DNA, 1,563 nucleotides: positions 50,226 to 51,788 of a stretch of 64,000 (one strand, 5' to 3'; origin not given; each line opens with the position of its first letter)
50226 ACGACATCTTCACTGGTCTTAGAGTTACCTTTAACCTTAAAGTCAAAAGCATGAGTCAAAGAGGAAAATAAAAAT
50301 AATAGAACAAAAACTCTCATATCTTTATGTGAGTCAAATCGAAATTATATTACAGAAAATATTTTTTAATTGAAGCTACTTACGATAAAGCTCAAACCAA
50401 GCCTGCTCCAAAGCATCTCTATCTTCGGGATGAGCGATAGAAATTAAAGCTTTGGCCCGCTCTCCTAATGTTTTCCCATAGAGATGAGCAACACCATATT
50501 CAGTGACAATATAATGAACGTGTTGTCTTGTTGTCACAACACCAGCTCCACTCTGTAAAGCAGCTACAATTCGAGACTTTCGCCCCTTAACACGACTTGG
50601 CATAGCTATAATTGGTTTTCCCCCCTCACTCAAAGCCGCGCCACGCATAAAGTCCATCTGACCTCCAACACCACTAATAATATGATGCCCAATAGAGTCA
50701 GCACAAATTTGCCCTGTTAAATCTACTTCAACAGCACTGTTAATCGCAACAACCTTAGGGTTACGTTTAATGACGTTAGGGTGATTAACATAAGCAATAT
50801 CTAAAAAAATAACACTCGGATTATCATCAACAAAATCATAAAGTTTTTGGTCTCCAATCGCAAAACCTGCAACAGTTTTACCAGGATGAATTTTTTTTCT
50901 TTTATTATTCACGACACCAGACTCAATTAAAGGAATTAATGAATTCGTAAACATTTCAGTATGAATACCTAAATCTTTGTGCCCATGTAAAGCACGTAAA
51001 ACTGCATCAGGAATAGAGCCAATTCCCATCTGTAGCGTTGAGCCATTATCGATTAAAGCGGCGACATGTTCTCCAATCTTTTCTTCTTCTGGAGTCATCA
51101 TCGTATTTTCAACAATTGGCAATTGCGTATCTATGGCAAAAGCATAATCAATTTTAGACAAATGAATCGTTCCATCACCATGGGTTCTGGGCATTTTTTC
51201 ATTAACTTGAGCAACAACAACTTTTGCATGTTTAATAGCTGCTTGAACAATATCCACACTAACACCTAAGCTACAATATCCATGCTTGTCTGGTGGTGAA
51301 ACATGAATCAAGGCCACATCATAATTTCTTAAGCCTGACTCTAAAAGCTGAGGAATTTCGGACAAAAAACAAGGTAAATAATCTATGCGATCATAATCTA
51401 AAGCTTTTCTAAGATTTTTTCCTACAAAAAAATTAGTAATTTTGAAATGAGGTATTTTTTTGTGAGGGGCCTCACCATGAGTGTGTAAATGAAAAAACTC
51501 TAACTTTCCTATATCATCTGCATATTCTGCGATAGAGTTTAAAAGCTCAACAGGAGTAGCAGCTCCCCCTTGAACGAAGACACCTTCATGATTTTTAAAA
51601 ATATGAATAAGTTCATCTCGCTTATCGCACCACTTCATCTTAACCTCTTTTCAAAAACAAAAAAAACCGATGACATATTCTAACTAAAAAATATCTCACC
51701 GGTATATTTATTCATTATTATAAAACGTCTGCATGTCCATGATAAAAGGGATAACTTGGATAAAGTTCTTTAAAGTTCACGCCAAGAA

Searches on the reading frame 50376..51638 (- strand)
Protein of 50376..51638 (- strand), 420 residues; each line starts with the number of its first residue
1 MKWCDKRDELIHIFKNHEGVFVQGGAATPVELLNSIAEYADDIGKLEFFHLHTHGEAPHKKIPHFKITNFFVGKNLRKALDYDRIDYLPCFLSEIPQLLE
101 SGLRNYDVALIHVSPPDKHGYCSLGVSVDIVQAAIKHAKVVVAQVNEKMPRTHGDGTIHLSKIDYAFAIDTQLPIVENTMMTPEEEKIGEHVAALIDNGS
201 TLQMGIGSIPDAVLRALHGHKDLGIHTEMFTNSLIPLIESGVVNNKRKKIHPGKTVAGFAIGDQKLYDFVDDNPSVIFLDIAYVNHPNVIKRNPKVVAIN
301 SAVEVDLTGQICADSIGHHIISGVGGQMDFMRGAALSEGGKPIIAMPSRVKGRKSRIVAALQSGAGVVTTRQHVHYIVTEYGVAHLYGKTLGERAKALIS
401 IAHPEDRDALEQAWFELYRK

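Call 66: search_protein_families(library=pfam, proteins=[window:50376-51638:-], max_evalue=0.00001)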
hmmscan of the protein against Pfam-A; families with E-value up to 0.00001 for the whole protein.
window:50376-51638:- (420 aa): 2 families
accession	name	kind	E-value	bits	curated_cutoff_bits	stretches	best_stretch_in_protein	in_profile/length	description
PF13336.12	AcetylCoA_hyd_C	-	2.1e-65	219.8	23.7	1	262-412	1-152/154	Acetyl-CoA hydrolase/transferase C-terminal domain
PF02550.21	AcetylCoA_hydro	-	1e-25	91.3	24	1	58-170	77-190/198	Acetyl-CoA hydrolase/transferase N-terminal domain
